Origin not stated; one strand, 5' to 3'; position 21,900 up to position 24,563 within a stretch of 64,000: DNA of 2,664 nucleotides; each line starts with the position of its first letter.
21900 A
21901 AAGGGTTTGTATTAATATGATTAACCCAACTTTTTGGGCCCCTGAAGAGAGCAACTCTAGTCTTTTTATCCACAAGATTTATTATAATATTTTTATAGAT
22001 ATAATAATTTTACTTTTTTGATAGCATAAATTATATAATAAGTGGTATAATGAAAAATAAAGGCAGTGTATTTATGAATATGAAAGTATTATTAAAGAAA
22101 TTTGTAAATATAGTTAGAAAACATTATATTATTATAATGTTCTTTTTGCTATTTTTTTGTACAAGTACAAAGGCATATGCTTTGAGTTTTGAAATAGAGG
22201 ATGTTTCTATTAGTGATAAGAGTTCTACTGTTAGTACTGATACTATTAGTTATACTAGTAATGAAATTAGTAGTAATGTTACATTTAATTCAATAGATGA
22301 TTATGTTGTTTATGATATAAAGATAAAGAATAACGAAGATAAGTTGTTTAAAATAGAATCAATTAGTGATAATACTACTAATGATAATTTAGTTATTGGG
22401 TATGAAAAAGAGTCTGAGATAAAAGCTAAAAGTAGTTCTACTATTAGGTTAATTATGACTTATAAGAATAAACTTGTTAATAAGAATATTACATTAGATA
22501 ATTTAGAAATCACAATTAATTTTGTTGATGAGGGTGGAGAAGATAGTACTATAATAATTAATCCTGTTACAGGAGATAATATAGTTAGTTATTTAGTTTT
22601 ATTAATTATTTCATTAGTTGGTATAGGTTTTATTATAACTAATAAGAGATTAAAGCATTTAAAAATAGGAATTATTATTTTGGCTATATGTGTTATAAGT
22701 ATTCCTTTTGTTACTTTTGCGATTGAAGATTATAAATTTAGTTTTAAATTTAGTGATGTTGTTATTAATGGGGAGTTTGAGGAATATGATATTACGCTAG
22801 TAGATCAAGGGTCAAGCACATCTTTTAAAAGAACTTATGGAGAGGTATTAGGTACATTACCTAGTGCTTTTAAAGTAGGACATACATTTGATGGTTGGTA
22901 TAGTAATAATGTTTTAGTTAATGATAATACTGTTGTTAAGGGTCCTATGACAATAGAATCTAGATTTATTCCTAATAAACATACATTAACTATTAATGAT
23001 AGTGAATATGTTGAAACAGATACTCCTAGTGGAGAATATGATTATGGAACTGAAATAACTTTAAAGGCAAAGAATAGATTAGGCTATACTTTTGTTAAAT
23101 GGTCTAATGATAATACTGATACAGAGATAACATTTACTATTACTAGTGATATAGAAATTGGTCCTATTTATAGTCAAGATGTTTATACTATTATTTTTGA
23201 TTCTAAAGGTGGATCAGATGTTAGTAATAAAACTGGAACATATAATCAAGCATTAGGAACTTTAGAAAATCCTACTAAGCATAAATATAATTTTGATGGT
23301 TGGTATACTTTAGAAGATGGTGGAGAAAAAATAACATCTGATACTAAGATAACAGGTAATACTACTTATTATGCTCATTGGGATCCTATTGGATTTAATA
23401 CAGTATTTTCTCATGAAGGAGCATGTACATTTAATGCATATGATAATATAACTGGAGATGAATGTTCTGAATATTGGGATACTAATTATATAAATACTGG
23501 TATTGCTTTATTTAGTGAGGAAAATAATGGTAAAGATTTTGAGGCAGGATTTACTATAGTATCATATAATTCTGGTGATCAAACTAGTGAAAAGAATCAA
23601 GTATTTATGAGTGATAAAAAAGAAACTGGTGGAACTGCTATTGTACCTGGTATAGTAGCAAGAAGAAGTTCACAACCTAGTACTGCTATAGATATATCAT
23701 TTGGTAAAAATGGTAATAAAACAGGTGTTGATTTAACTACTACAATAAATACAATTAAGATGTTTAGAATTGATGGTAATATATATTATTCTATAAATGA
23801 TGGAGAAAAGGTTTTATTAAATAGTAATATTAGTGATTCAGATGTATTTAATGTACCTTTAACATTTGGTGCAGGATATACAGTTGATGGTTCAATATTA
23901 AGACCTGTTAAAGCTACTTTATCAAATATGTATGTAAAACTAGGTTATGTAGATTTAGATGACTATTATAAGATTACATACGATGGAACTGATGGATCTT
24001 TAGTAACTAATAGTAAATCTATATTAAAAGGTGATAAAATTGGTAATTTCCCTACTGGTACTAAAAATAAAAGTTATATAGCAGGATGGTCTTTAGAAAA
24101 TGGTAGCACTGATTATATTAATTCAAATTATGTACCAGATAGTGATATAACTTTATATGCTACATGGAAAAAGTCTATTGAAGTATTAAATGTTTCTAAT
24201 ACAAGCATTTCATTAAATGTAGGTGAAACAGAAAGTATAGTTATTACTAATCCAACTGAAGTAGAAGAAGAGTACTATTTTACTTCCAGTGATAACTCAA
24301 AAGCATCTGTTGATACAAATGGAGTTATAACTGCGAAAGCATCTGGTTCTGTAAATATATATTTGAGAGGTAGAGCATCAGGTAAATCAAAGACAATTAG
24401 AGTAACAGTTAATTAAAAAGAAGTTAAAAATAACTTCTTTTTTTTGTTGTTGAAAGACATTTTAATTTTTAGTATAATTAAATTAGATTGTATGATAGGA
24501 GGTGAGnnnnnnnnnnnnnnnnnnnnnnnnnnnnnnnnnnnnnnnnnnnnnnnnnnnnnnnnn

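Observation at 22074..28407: Two paralogous surface proteins with an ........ sortase sorting signal immediately followed by an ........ signal peptide: possible dual-processed polyproteins.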

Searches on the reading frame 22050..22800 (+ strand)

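Call 6: search_protein_families(library=ncbifam, proteins=[window:22050-22800:+], max_evalue=1)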
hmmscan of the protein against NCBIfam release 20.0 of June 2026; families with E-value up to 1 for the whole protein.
window:22050-22800:+ (250 aa): 0 families

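Call 32: find_related_loci(query=A3, collection=genome_contigs, flank=10000)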
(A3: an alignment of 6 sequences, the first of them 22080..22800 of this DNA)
Query A3 (240 aa) in genome_contigs; peptide patterns used: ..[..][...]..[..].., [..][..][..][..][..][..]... (x = any residue, [..] = any of these).
263 stretches matched a pattern; 6 encode a relative of the query (tblastn E <= 1e-3); 6 distinct loci.
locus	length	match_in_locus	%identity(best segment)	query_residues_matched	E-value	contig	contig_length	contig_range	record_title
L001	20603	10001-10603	47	42-240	1e-50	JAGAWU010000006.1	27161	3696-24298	MAG: Bacilli bacterium isolate RGIG8845 Water_deer_Omasum-1__c26402, whole genome shotgun sequence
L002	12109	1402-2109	39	1-240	3e-46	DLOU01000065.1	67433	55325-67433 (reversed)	MAG TPA_asm: Bacillales bacterium UBA7476 UBA7476_contig_1288, whole genome shotgun sequence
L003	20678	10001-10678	42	17-240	7e-42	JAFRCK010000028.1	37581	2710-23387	MAG: Bacilli bacterium isolate RGIG2368 Goat_Ileum-3__c139951, whole genome shotgun sequence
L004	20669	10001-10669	37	18-240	3e-32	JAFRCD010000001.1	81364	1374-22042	MAG: Bacilli bacterium isolate RGIG2361 Goat_Ileum-2__c4113, whole genome shotgun sequence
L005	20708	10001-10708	41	8-240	7e-41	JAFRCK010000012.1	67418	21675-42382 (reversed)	MAG: Bacilli bacterium isolate RGIG2368 Goat_Ileum-3__c74576, whole genome shotgun sequence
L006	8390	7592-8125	27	21-207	2e-8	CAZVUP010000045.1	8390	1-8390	MAG TPA_asm: uncultured Muribaculaceae bacterium isolate SRP278969_co2_176 genome assembly, contig: NODE_11481_length_83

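Call 68: find_related_loci(query=A3, collection=metagenome_contigs, flank=10000)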
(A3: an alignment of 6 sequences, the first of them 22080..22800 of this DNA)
Query A3 (240 aa) in metagenome_contigs; peptide patterns used: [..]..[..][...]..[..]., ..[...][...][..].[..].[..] (x = any residue, [..] = any of these).
318 stretches matched a pattern; 14 encode a relative of the query (tblastn E <= 1e-3); 14 distinct loci.
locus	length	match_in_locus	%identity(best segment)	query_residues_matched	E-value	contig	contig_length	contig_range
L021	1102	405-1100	42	2-232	2e-56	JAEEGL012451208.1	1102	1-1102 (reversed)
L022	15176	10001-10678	44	13-240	2e-49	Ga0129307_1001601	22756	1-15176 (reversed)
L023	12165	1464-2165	40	10-240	6e-49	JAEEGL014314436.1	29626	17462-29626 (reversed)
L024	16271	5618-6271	44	25-240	6e-46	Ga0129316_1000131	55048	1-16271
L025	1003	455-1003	46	31-210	2e-48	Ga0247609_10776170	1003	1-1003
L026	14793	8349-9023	44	18-240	2e-44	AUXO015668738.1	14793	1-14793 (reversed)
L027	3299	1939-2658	37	1-240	1e-42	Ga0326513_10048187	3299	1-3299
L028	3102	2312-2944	42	32-240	3e-39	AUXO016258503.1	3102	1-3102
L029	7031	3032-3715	36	11-240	1e-38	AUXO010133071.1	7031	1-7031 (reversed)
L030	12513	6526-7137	46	39-240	3e-35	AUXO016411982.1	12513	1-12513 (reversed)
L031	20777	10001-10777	32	2-238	1e-32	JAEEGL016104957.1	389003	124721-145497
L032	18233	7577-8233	39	12-240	9e-31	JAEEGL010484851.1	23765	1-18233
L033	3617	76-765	34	8-236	8e-29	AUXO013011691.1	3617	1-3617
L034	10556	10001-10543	32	31-199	3e-23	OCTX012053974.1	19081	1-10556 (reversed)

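Call 71: search_protein_families(library=ncbifam, proteins=[L024:4665-5414:+], max_evalue=0.01)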
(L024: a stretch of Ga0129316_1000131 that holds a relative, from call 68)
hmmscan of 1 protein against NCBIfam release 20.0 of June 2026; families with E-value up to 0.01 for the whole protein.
L024:4665-5414:+ (250 aa): 5 families
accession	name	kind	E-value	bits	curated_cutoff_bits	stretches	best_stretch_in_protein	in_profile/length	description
TIGR03064.1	sortase_srtB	equivalog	6.1e-57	192.6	153.75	1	6-231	3-224/235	class B sortase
NF040525.1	SrtB_LPKTxSAVK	exception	2.7e-18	65.9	200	1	38-232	25-224/261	class B sortase, LPKTxAVK-specific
NF033747.1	class_E_sortase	subfamily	0.00076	19.4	160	1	11-246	4-206/211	class E sortase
NF045996.1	MAG0920_fam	subfamily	0.0012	18.3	43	1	4-130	94-187/232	MAG0920 family protein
NF058671.1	sortase_SrtD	exception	0.0014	18.3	140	1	20-180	4-144/187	class D sortase, LPxTATN-specific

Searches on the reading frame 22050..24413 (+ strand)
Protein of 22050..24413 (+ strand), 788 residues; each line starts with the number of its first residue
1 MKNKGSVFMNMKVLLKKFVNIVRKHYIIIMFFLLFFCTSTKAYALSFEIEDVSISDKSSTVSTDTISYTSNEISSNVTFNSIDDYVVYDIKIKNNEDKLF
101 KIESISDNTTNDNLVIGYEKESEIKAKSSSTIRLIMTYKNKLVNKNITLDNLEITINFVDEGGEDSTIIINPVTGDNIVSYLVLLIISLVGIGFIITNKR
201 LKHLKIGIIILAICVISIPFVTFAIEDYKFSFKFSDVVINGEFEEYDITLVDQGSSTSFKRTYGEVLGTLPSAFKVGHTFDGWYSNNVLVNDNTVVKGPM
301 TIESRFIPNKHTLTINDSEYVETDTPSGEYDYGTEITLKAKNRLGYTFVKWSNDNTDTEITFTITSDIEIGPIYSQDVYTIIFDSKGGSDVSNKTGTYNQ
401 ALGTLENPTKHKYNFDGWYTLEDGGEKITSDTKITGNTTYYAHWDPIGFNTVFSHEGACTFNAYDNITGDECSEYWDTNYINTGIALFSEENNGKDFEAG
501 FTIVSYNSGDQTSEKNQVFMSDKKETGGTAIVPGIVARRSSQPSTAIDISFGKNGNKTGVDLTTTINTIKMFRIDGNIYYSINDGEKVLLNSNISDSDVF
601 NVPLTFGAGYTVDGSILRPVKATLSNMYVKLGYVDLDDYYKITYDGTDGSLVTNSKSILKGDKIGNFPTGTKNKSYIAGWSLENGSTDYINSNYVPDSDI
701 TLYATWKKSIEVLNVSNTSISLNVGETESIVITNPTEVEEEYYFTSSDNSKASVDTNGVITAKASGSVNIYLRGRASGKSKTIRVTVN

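Call 4: search_protein_families(library=pfam, proteins=[window:22050-24413:+], max_evalue=0.01)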
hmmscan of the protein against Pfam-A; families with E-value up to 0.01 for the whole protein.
window:22050-24413:+ (788 aa): 3 families
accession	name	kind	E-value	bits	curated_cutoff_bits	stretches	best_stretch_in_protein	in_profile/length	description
PF09479.16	Flg_new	-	1.5e-30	105.6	27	4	379-443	1-65/65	Listeria-Bacteroides repeat domain (List_Bact_rpt)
PF18998.6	Flg_new_2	-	1.2e-08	35.3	23.6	1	313-370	3-65/73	Divergent InlB B-repeat domain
PF02368.24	Big_2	-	1.3e-05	25.5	22.8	1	714-771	6-65/79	Bacterial Ig-like domain (group 2)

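Call 6: search_protein_families(library=ncbifam, proteins=[window:22050-24413:+], max_evalue=1)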
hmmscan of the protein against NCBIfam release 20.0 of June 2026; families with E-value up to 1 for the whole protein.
window:22050-24413:+ (788 aa): 1 family
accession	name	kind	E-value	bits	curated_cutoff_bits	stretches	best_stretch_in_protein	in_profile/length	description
TIGR02543.1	List_Bact_rpt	repeat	1.6e-15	57.2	20.95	4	408-447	1-43/44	TIGR02543 family repeat protein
